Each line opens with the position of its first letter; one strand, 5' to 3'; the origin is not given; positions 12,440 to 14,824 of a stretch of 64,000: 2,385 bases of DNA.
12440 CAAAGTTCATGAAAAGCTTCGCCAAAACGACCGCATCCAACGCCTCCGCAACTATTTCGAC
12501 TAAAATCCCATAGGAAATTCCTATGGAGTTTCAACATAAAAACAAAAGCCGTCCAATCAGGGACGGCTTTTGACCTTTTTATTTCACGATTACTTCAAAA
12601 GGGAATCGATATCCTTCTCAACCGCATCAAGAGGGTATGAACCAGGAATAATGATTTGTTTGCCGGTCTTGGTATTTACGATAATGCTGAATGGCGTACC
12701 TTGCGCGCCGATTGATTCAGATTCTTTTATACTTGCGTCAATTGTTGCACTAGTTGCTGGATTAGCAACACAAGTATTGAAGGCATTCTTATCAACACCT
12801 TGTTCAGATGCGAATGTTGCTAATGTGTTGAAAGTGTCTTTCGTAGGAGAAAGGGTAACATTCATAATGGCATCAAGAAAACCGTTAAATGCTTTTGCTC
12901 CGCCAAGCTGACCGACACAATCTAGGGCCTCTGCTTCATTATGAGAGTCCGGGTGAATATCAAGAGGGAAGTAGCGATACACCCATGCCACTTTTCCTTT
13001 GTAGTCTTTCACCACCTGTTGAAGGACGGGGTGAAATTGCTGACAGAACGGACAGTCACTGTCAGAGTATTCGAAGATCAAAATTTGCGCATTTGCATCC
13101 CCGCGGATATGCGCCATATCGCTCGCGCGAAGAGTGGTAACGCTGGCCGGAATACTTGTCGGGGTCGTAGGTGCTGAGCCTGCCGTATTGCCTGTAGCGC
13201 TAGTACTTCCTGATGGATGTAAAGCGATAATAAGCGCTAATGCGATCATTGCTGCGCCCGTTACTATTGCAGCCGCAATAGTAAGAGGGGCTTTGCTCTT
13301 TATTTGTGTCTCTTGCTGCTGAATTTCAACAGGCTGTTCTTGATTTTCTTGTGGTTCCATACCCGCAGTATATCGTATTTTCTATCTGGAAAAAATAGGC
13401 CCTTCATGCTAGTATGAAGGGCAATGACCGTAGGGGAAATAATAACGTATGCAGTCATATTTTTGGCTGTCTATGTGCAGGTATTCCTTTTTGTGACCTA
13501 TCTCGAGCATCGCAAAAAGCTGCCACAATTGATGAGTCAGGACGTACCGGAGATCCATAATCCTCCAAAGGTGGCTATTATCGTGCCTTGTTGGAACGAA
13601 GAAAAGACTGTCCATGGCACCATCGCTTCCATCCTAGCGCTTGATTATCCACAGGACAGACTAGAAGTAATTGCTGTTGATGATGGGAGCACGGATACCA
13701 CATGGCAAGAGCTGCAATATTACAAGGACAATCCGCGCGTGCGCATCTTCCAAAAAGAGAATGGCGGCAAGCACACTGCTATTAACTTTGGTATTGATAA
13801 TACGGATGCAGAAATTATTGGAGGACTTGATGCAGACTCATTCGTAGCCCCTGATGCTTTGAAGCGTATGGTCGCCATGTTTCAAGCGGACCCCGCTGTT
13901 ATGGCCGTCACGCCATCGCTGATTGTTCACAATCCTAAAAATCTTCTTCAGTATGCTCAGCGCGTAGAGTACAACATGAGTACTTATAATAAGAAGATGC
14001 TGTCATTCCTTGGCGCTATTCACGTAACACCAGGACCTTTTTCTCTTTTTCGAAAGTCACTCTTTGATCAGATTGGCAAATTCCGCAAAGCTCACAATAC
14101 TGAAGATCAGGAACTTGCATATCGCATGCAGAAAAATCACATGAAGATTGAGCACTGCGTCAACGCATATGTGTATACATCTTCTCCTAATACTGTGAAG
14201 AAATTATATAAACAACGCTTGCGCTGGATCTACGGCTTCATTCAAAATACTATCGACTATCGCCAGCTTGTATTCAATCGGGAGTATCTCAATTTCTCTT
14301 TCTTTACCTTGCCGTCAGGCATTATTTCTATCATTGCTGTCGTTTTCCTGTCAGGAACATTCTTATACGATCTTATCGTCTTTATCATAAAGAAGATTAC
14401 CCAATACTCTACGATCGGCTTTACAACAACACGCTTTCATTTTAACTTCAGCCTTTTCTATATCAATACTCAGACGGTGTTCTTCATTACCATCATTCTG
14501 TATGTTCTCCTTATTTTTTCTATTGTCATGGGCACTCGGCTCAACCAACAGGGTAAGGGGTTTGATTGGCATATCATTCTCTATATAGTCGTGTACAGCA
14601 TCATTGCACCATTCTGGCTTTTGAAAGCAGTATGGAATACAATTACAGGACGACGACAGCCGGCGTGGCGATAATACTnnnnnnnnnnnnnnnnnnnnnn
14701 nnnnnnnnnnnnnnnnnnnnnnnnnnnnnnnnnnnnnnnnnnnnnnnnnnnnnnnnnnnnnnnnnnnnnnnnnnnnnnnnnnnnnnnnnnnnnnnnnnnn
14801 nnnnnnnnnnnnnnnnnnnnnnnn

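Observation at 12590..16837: Envelope glycosylation module: divergent DsbA-like oxidoreductase, processive GT2 synthase, thioredoxin-like membrane protein and GT-C (PMT_2/ArnT-like) transferase, translationally coupled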

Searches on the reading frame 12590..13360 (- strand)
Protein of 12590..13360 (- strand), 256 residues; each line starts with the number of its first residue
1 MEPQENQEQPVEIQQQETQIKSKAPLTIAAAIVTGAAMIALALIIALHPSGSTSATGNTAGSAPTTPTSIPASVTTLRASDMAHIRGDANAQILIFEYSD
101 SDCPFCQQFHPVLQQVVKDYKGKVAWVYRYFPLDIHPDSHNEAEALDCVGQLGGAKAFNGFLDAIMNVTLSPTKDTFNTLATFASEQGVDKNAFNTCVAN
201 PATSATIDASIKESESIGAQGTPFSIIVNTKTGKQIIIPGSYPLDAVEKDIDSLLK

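Call 3: search_protein_families(library=pfam, proteins=[window:12590-13360:-], max_evalue=0.1)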
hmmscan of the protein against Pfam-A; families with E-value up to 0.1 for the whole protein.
window:12590-13360:- (256 aa): 7 families
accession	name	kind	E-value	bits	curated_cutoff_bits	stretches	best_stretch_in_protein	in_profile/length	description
PF13462.12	Thioredoxin_4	-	1.6e-19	71.1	23.2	1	82-231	4-148/165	Thioredoxin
PF01323.26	DSBA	-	2.4e-14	54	25.6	1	96-251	3-190/191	DSBA-like thioredoxin domain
PF13098.12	Thioredoxin_2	-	8.3e-09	36.2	27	1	91-247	5-100/104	Thioredoxin-like domain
PF13728.12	TraF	-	0.0022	18.3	23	1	81-126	120-164/224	F plasmid transfer operon protein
PF13905.12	Thioredoxin_8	-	0.014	16.2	27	1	97-128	7-40/94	Thioredoxin-like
PF00085.26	Thioredoxin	-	0.036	14.5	23.5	1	91-125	18-52/103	Thioredoxin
PF13743.12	Thioredoxin_5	-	0.054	13.7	27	0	151-248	85-185/186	Thioredoxin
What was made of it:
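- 12590..13360 (-): Membrane-anchored DsbA-like thiol:disulfide oxidoreductase (256 aa). It has one N-terminal TM helix, a Ser/Thr/Pro-rich linker, a CPFC active site and a GTP cis-Pro loop. Pfam Thioredoxin_4 at 71 bits and DSBA at 54 bits, both above cut-off (call 3).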

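Call 4: search_protein_families(library=ncbifam, proteins=[window:12590-13360:-], max_evalue=0.1)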
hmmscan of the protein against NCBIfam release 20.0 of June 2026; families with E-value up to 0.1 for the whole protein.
window:12590-13360:- (256 aa): 6 families
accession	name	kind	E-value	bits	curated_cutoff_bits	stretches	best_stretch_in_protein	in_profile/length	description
NF041057.1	Rcas_1661_fam_Se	equivalog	1.3e-18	67.5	190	1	27-224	28-223/247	Rcas_1661 family thioredoxin-like (seleno)lipoprotein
TIGR02738.1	TrbB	equivalog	4.5e-05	23.2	132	1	86-124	46-83/153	type-F conjugative transfer system pilin assembly thiol-disulfide isomerase TrbB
NF008657.0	PRK11657.1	equivalog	0.00034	19.9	124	1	86-146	112-169/251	thiol:disulfide interchange protein DsbG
NF010288.0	PRK13728.1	subfamily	0.0011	18.5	199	1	67-124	48-102/181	F-type conjugal transfer protein TrbB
TIGR02740.1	TraF-like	hypoth_equivalog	0.0055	16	232.25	1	92-124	171-202/276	TraF-like protein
NF052402.1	ThlOxiredEpsilon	equivalog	0.044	13.4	370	1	77-121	114-157/236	bifunctional thiol oxidoreductase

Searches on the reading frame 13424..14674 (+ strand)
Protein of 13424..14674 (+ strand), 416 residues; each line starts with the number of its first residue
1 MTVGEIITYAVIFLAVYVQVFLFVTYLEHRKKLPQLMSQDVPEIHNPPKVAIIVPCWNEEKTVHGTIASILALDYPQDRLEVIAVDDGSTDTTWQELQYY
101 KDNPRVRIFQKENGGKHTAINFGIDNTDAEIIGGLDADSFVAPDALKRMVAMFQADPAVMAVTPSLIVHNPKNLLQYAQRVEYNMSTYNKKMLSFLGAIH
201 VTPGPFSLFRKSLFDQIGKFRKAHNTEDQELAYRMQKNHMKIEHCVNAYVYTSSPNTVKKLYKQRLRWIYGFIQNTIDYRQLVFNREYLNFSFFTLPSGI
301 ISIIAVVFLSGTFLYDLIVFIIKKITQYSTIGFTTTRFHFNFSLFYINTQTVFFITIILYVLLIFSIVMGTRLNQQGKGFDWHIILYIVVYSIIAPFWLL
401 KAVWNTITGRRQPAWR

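Call 3: search_protein_families(library=pfam, proteins=[window:13424-14674:+], max_evalue=0.1)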
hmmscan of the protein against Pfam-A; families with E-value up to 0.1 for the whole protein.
window:13424-14674:+ (416 aa): 6 families
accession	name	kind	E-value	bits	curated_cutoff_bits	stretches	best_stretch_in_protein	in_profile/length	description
PF00535.33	Glycos_transf_2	-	2.6e-34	119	23.3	1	52-217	2-167/168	Glycosyl transferase family 2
PF13641.12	Glyco_tranf_2_3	-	2e-32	113.5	27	1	48-271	2-230/230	Glycosyltransferase like family 2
PF13632.12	Glyco_trans_2_3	-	2.7e-20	73.5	27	1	135-330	5-183/198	Glycosyl transferase family group 2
PF03142.21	Chitin_synth_2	-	3.5e-15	56.1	27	1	123-211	196-286/527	Chitin synthase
PF13506.12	Glyco_transf_21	-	5.1e-12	46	21.7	1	123-268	25-172/174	Glycosyl transferase family 21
PF10111.15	Glyco_tranf_2_2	-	4.8e-09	36.5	27.3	1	52-255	2-219/276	Glycosyltransferase like family 2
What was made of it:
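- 13424..14674 (+): Processive, membrane-embedded family-2 glycosyltransferase (416 aa) of the PgaC/IcaA/NodC/chitin-synthase type. It has one N-terminal and at least three C-terminal hydrophobic segments, and the motifs DDGSTD, DAD, PGPFS, TED and QRLRW. Pfam hits in call 3.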

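Call 4: search_protein_families(library=ncbifam, proteins=[window:13424-14674:+], max_evalue=0.1)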
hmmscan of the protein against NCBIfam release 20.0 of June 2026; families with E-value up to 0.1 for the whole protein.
window:13424-14674:+ (416 aa): 32 families (the best 25 are shown)
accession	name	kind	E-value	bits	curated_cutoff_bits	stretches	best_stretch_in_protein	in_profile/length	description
TIGR03937.1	PgaC_IcaA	equivalog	6.9e-54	183.3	422.3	1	12-409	10-393/407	poly-beta-1,6-N-acetyl-D-glucosamine synthase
TIGR03111.1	glyc2_xrt_Gpos1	hypoth_equivalog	7.7e-29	100.7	363.95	1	38-409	39-410/439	TIGR03111 family XrtG-associated glycosyltransferase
TIGR04242.1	nodulat_NodC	equivalog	3.2e-26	92.2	550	1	9-356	9-363/395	chitooligosaccharide synthase NodC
NF041875.1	EPS_EpsD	equivalog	4.2e-24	85.5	370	1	50-261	1-216/325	exopolysaccharide biosynthesis glycosyltransferase EpsD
TIGR03965.1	mycofact_glyco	equivalog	8.7e-21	74.3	280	1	46-266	72-294/467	mycofactocin biosynthesis glycosyltransferase MftF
TIGR04283.1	glyco_like_mftF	equivalog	2.5e-18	66.5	182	1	51-254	2-186/221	TIGR04283 family arsenosugar biosynthesis glycosyltransferase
TIGR03030.1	CelA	equivalog_domain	2e-16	59.2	699.1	1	7-284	90-394/714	UDP-forming cellulose synthase catalytic subunit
NF007482.0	PRK10073.1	equivalog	6.2e-16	58.3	423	1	47-156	5-113/334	glycosyltransferase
NF047683.1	TeichurnBiosyTuaG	equivalog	1.8e-15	57.3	400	1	46-175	4-134/252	teichuronic acid biosynthesis protein TuaG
NF008558.0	PRK11498.1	equivalog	4.7e-11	41.4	992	1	12-274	237-503/872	UDP-forming cellulose synthase catalytic subunit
TIGR03469.1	HpnB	hypoth_equivalog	8.3e-11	41.5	379.25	1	10-161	5-168/386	hopene-associated glycosyltransferase HpnB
NF038299.1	EPS_HpsN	equivalog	2.7e-10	39.7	425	1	48-165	1-118/317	hormogonium polysaccharide biosynthesis glycosyltransferase HpsN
NF053739.1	GlytfEpsEBac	equivalog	3.1e-10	39.5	450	1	48-170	1-124/265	glycosyltransferase EpsE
NF041865.1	EpsU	equivalog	7e-10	38.5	700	1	20-174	17-166/394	exopolysaccharide biosynthesis GT2 family glycosyltransferase EpsU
NF007986.1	PRK10714.1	equivalog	2.5e-09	36.6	529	1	48-156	6-118/316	undecaprenyl-phosphate 4-deoxy-4-formamido-L-arabinose transferase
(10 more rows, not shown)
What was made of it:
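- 13424..14674 (+): NCBIfam PgaC_IcaA at 183 bits, aligned over residues 12-409 to 10-393 of 407 model positions, but below the 422-bit equivalog cut-off (call 4).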

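Call 13: search_solved_structures(query=window:13424-14671:+, max_evalue=0.001, show_alignments=2)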
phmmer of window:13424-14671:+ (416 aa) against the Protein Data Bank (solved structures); distinct sequences matched with E-value up to 0.001: 32.
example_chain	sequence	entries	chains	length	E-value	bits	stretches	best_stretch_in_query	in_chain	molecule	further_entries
2z87_A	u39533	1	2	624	2.8e-15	59.4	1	44-192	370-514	Chondroitin synthase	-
2z86_A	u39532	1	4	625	2.8e-15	59.4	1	44-192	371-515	Chondroitin synthase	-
6yv7_A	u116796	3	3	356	1.2e-13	54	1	42-233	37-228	Glycosyl transferase, family 2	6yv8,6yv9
6yv7_B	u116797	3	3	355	1.2e-13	54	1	42-233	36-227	Glycosyl transferase, family 2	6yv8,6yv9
6p61_A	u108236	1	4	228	3.7e-11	45.8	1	46-159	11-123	Glycosyltransferase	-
5tze_C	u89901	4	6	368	1.9e-10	43.5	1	49-153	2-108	Glycosyl transferase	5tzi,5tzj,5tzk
5tz8_A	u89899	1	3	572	3.7e-10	42.5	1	49-153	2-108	Glycosyl transferase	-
3bcv_A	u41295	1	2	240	6e-09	38.5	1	48-152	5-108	Putative glycosyltransferase protein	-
9hwj_A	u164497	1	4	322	2.1e-08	36.8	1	43-153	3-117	Undecaprenyl-phosphate 4-deoxy-4-formamido-L-arabinose transferase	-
5hea_A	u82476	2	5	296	2.2e-08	36.7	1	46-153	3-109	Putative glycosyltransferase (GalT1)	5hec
5ekp_C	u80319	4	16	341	4.5e-08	35.7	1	49-153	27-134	Uncharacterized glycosyltransferase sll0501 | Glycosyltransferase sll0501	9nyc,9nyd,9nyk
9nye_A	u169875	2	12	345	4.6e-08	35.6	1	49-153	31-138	Glycosyltransferase sll0501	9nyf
5eke_A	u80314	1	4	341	5.9e-08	35.3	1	49-153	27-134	Uncharacterized glycosyltransferase sll0501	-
5ej1_A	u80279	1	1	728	1.4e-07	34.1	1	47-278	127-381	Putative cellulose synthase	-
4hg6_A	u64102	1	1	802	1.8e-07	33.7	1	47-278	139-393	Cellulose Synthase Subunit A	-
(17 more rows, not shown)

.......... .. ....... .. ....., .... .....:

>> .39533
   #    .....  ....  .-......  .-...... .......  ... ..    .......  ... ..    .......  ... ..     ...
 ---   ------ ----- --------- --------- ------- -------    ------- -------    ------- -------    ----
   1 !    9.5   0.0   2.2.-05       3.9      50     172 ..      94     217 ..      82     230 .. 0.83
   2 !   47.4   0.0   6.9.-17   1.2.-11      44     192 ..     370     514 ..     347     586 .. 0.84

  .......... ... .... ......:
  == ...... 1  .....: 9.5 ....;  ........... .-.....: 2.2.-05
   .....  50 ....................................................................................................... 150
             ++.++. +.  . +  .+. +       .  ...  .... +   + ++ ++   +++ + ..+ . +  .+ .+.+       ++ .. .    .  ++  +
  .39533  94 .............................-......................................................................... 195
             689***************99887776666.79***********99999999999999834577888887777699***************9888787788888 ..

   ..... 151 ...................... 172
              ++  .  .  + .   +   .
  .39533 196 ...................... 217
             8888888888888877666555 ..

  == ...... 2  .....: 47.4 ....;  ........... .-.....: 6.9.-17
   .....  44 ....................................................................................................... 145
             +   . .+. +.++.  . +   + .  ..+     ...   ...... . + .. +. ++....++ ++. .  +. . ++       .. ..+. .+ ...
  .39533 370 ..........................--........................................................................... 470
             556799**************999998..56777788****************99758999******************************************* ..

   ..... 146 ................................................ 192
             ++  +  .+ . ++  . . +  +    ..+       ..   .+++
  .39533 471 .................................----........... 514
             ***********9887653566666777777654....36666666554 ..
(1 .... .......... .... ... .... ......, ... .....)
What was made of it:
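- Closest known: BcsA-BcsB bacterial cellulose synthase. Same: That partner is mostly extracytoplasmic, is held by one TM helix and sits over the channel exit (established structural knowledge; PDB 4HG6 is among the sequence hits, call 13).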
